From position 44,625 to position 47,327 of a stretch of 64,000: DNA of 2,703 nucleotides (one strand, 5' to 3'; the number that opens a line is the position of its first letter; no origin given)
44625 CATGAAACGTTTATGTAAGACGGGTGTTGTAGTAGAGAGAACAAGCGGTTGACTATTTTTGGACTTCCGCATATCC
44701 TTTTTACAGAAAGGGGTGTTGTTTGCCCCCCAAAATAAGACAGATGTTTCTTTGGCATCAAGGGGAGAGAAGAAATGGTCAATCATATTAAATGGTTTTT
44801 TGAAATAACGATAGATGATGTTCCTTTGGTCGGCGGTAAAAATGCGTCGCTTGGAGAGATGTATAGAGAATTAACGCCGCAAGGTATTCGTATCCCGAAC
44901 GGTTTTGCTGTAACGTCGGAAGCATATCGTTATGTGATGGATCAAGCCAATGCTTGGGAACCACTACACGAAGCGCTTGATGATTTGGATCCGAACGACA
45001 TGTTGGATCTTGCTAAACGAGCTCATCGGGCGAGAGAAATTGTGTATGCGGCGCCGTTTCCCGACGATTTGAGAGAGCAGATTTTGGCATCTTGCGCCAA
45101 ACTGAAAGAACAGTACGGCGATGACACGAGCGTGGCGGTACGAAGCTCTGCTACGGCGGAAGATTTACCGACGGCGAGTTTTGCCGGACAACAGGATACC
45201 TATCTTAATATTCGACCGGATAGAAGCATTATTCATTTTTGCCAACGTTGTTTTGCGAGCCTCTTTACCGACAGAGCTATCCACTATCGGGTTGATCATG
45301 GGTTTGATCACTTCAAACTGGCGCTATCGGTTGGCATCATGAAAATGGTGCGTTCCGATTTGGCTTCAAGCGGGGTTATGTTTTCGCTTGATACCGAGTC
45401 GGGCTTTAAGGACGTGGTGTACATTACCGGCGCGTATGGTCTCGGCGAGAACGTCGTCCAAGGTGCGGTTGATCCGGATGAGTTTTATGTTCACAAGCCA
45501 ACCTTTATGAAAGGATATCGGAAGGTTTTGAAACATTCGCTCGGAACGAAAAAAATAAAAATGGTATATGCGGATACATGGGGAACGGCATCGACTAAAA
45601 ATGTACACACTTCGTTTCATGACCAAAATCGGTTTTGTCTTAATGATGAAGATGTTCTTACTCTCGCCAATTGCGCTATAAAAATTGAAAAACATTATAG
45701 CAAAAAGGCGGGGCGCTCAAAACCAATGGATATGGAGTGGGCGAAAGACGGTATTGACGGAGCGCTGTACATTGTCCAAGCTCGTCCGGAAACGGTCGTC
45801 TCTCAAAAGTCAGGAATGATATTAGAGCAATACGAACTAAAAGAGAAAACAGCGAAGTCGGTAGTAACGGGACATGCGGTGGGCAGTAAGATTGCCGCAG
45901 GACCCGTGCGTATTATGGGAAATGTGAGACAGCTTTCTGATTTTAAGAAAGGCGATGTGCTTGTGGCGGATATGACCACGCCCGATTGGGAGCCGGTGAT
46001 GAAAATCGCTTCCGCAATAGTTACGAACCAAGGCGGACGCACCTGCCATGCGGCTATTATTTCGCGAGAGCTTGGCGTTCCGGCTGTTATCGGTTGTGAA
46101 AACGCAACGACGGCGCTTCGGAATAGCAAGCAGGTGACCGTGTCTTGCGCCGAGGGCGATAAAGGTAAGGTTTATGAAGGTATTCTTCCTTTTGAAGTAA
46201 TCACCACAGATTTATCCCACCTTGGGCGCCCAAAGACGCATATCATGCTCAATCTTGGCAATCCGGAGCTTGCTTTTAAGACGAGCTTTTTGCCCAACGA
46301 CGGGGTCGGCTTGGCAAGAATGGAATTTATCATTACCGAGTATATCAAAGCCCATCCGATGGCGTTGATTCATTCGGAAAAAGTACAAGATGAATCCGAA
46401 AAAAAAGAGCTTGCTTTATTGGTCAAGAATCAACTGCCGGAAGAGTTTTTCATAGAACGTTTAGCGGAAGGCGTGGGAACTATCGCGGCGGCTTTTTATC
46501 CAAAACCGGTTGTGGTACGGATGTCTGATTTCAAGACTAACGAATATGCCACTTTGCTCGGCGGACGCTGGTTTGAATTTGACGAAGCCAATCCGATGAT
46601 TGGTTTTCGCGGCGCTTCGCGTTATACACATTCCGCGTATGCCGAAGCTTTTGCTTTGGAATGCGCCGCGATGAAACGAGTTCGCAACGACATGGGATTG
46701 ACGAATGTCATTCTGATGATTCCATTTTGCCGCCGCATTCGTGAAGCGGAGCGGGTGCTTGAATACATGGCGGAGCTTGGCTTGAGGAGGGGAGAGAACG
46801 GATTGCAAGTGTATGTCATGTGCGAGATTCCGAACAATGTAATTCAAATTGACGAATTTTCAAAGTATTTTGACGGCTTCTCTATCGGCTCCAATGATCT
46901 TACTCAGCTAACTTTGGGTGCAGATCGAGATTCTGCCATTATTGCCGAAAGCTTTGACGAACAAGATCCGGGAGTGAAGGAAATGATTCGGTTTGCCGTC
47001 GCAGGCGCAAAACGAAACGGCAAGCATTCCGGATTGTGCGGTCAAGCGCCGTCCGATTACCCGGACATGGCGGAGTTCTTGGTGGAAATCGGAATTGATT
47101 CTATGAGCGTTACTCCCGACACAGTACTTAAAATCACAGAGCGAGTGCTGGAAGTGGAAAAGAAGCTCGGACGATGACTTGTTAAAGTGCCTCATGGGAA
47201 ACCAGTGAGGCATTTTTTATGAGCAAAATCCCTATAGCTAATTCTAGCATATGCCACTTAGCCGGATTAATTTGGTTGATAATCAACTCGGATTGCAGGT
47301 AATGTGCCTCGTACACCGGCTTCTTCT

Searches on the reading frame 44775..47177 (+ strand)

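Call 17: search_protein_families(library=pfam, proteins=[window:44775-47177:+], max_evalue=0.00001)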
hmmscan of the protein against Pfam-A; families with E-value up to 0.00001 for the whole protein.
window:44775-47177:+ (800 aa): 3 families
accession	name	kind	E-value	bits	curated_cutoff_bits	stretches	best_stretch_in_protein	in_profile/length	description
PF01326.24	PPDK_N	-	4.2e-116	388.2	27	1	17-348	2-318/328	Pyruvate phosphate dikinase, AMP/ATP-binding domain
PF02896.24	PEP-utilizers_C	-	1.2e-58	199.1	22.8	1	487-794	19-291/293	PEP-utilising enzyme, PEP-binding domain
PF00391.29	PEP-utilizers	-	2.1e-26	91.7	23.1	1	390-461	1-72/72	PEP-utilising enzyme, mobile domain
